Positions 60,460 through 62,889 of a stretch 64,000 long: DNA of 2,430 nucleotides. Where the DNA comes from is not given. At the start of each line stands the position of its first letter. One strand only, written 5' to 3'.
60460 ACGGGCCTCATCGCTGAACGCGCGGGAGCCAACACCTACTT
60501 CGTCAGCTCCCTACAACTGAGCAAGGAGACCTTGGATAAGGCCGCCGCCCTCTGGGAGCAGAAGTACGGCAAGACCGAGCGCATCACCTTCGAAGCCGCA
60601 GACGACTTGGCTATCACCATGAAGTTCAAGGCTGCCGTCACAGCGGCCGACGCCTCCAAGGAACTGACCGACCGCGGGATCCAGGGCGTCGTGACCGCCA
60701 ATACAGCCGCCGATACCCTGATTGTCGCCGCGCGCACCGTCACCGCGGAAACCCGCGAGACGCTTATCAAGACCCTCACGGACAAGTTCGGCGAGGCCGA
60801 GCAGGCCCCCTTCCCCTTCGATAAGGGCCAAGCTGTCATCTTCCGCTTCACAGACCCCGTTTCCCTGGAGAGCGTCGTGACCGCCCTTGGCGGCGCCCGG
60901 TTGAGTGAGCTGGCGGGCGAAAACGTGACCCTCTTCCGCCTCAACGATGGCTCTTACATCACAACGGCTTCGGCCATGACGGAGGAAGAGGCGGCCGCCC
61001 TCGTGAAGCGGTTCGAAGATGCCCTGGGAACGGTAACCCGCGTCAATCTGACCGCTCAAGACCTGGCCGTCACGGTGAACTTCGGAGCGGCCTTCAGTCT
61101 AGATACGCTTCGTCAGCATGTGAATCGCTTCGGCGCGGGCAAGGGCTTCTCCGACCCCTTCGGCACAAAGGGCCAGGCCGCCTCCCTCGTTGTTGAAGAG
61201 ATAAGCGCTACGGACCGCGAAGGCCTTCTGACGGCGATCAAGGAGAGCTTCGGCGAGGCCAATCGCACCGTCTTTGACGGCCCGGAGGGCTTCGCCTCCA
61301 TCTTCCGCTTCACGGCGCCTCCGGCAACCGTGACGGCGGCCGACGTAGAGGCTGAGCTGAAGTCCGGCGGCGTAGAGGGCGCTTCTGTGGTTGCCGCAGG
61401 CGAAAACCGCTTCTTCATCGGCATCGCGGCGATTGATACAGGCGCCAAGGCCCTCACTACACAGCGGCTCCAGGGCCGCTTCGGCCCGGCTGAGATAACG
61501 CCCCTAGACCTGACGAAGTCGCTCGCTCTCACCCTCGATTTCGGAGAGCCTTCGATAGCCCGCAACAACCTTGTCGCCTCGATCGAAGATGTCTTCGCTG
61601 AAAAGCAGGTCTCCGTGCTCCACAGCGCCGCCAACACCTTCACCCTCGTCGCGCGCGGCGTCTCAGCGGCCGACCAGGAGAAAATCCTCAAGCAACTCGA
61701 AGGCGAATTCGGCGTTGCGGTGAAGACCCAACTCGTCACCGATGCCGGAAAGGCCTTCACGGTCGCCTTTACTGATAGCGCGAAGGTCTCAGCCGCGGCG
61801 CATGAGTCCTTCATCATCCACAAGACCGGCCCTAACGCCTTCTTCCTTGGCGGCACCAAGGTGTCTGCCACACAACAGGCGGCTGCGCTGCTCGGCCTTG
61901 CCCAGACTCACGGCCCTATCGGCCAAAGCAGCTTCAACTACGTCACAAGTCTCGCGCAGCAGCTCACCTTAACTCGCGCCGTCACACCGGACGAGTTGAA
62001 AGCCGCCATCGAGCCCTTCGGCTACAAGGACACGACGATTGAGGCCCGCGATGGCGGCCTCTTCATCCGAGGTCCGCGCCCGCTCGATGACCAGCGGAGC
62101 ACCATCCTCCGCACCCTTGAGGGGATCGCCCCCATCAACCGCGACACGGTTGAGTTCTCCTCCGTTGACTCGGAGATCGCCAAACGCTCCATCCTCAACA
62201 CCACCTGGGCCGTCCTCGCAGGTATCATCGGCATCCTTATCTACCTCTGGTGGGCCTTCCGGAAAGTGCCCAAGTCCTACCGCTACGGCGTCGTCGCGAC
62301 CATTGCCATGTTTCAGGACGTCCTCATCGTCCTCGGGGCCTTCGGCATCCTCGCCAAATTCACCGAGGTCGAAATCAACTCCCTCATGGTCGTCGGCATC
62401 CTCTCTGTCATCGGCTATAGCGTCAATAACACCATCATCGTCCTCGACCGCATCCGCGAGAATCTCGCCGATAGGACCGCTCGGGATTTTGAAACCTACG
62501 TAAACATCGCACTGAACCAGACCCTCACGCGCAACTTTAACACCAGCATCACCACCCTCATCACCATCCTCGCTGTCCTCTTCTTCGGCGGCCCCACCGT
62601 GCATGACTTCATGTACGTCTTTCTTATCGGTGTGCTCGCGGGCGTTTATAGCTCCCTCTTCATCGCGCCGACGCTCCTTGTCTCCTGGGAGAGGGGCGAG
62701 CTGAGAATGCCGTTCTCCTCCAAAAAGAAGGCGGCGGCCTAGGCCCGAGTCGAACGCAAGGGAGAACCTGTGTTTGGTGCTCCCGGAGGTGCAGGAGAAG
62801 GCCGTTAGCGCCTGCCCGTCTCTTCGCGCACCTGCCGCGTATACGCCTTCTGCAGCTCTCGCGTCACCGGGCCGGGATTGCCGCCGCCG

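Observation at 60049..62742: SecF with a periplasmic domain expanded ~5-fold by about eight tandem degenerate ~75-aa modules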

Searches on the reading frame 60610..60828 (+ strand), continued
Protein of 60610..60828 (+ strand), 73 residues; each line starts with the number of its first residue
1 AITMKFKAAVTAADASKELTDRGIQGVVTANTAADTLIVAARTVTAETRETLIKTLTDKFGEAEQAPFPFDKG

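Call 62: find_encoding_contigs(protein=P0045, flank=5000, max_places=1)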
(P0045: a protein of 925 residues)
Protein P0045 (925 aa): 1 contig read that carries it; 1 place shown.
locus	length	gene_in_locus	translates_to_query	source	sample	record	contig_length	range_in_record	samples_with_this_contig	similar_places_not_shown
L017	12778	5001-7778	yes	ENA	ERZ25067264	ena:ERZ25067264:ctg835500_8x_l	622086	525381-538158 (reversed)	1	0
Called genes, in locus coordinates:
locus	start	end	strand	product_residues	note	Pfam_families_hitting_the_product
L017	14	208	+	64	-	-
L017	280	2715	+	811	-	PF17764:PriA_3primeBD, PF00270:DEAD, PF04851:ResIII, PF00271:Helicase_C (faint), PF18319:Zn_ribbon_PriA, PF18074:PriA_C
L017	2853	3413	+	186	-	PF01327:Pep_deformylase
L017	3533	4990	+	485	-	PF01743:PolyA_pol, PF12627:PolyA_pol_RNAbd, PF01966:HD (weak)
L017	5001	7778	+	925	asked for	PF21760:SecD_1st, PF22599:SecDF_P1_head, PF02355:SecD_SecF_C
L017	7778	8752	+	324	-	PF02355:SecD_SecF_C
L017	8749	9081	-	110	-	PF05942:PaREP1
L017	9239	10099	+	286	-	PF01261:AP_endonuc_2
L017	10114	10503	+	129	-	PF06262:Zincin_1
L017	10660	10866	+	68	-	PF09360:zf-CDGSH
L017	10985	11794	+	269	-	PF00753:Lactamase_B, PF19583:ODP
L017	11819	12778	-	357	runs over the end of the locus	PF02812:ELFV_dehydrog_N, PF00208:ELFV_dehydrog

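Call 63: find_encoding_contigs(protein=P0087, flank=5000, max_places=1)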
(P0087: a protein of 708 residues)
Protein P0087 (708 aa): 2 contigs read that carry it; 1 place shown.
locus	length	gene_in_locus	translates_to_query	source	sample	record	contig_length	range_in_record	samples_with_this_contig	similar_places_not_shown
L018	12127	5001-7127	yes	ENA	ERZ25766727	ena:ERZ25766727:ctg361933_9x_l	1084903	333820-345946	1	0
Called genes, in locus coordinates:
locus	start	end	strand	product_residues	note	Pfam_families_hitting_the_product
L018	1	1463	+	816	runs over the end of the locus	PF17764:PriA_3primeBD, PF00270:DEAD, PF04851:ResIII, PF18319:Zn_ribbon_PriA (weak), PF00271:Helicase_C, PF18074:PriA_C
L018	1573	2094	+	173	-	PF01327:Pep_deformylase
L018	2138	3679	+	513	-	PF01743:PolyA_pol, PF12627:PolyA_pol_RNAbd, PF01966:HD, PF13735:tRNA_NucTran2_2 (weak)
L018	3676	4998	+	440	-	PF07549:Sec_GG (faint), PF21760:SecD_1st, PF22599:SecDF_P1_head, PF02355:SecD_SecF_C, PF03176:MMPL (weak)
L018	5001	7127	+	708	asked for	PF02355:SecD_SecF_C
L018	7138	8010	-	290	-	PF01063:Aminotran_4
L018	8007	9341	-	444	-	PF04715:, PF00425:Chorismate_bind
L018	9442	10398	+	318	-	PF01261:AP_endonuc_2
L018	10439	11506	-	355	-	PF02812:ELFV_dehydrog_N, PF00208:ELFV_dehydrog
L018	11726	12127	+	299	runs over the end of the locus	PF12849:PBP_like_2, PF12727:PBP_like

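Call 65: find_encoding_contigs(protein=P0042, flank=4000, max_places=1)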
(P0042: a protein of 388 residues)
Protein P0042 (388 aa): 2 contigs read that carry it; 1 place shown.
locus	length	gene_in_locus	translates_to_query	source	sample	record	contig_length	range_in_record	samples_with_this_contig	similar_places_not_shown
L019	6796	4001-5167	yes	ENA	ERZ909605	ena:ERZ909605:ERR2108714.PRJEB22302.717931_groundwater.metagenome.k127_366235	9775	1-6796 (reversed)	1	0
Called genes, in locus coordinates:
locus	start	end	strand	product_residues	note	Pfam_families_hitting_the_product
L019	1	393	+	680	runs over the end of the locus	PF20773:InhA-like_MAM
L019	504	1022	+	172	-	PF01327:Pep_deformylase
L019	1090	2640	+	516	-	PF01743:PolyA_pol, PF12627:PolyA_pol_RNAbd, PF01966:HD, PF13735:tRNA_NucTran2_2 (weak)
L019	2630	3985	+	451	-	PF21760:SecD_1st, PF22599:SecDF_P1_head, PF02355:SecD_SecF_C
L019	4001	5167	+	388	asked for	PF02355:SecD_SecF_C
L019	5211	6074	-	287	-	PF01063:Aminotran_4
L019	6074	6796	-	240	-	?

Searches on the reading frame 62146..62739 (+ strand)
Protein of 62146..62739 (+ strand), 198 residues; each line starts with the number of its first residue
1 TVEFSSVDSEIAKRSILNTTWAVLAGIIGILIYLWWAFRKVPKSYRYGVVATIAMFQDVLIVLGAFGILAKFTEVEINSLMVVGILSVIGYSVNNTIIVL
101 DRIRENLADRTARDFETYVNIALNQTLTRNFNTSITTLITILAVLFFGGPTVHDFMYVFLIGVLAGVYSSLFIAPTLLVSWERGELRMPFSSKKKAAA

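Call 70: search_solved_structures(query=window:62146-62739:+, max_evalue=1e-10, show_alignments=4)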
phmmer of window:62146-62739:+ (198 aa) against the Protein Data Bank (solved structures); distinct sequences matched with E-value up to 1e-10: 4.
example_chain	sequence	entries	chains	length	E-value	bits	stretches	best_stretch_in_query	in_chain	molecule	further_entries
3aqp_A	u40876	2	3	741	3.3e-34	121.5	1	16-184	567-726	Probable SecDF protein-export membrane protein | Protein translocase subunit SecDF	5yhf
5xam_A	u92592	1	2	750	2.1e-33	118.9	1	8-183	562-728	Protein translocase subunit SecD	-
5xan_A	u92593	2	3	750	2.1e-33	118.9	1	8-183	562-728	Protein translocase subunit SecD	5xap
5mg3_F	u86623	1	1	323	1.1e-24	90.5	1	20-179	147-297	Protein translocase subunit SecF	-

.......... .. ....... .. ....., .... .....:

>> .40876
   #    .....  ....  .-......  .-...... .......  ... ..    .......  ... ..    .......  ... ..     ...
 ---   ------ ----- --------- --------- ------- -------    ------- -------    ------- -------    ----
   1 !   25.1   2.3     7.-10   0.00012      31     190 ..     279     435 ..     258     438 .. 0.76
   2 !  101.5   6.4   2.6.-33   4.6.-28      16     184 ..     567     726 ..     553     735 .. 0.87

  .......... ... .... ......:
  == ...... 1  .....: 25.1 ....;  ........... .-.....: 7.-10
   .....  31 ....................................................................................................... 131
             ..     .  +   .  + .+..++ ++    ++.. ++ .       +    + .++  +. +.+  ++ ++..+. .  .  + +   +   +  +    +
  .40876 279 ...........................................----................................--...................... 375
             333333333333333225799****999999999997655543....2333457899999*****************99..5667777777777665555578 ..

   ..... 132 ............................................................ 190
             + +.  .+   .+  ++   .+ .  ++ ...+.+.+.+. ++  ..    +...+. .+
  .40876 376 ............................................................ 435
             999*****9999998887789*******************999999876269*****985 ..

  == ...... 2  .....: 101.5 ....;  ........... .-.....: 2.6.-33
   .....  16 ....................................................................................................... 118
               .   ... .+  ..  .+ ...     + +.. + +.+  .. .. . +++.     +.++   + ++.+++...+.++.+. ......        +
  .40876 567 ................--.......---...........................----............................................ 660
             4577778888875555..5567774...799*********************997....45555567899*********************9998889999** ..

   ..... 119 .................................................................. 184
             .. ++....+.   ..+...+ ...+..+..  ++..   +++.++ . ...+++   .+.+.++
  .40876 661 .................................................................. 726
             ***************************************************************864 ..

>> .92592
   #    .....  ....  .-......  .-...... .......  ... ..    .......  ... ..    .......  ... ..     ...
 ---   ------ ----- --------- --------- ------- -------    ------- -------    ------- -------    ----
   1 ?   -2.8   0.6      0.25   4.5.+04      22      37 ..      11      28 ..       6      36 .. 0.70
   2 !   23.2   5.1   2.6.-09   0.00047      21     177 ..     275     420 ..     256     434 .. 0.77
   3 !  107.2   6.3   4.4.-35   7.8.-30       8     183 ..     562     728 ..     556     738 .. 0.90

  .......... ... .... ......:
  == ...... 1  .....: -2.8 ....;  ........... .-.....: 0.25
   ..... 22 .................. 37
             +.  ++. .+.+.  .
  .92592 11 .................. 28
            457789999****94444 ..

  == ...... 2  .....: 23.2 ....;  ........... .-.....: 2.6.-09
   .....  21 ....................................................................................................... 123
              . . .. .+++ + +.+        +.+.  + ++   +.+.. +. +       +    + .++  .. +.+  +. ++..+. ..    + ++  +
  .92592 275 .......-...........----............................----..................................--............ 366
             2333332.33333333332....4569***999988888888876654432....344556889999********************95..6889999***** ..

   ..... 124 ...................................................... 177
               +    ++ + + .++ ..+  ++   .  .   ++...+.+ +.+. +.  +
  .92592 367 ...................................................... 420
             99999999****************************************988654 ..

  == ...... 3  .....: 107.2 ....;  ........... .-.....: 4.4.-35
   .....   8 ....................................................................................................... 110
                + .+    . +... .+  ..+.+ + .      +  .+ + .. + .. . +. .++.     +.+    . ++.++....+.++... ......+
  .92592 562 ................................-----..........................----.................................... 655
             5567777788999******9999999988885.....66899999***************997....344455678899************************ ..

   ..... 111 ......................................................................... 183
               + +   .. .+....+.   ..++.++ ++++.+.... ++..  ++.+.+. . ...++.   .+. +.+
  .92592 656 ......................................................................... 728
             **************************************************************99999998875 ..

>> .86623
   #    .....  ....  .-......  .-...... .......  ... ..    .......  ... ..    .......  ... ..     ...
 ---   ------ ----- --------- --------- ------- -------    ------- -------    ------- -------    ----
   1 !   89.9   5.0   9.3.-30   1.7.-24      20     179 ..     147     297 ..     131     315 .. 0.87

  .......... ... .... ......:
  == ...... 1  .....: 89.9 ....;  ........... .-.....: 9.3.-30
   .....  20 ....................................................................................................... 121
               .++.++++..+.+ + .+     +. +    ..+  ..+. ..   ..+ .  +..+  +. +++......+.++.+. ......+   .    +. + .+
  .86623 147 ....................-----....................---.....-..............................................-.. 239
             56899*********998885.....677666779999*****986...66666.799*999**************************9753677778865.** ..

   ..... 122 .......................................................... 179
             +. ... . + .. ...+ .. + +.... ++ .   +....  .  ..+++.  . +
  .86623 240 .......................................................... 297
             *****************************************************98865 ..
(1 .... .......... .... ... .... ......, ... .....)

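Call 71: find_homologous_proteins(query=window:62146-62739:+, max_evalue=1e-30)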
Query window:62146-62739:+ (198 aa): 1141 proteins with E <= 1e-30 among 3111 candidates; the best 120 are listed.
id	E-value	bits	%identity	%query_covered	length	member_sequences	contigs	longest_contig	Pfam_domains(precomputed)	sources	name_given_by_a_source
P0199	7.5e-81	288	66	99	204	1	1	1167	PF02355.23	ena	-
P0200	8.1e-75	269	65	96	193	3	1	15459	PF02355.23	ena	-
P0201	5.7e-74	266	65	96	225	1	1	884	PF02355.23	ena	-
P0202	2.5e-54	202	55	92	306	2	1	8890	PF02355.23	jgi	-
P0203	1.3e-53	200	52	92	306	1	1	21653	PF02355.23,PF07549.20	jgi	jgi:preprotein translocase subunit SecF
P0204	1.5e-53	199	53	93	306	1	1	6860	PF02355.23,PF07549.20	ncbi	-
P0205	2.3e-53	199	52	92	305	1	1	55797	PF02355.23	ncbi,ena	-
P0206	2.9e-53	198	54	92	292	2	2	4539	PF02355.23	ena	-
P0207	3.4e-53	198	52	93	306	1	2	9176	PF02355.23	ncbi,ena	-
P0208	3.8e-53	198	51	95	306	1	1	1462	PF02355.23,PF07549.20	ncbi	-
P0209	6.3e-53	197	51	92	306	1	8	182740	PF02355.23,PF07549.20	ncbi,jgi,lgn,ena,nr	ncbi:MAG TPA: protein translocase subunit SecF [Dehalococcoidia bacterium]|nr:protein translocase su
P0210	7.2e-53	197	50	98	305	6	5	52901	PF02355.23,PF00873.26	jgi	jgi:preprotein translocase subunit SecF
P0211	1.0e-52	197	53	93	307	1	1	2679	PF02355.23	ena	-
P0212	1.1e-52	196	50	94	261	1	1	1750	PF02355.23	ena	-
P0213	1.9e-52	196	48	99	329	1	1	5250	PF02355.23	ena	-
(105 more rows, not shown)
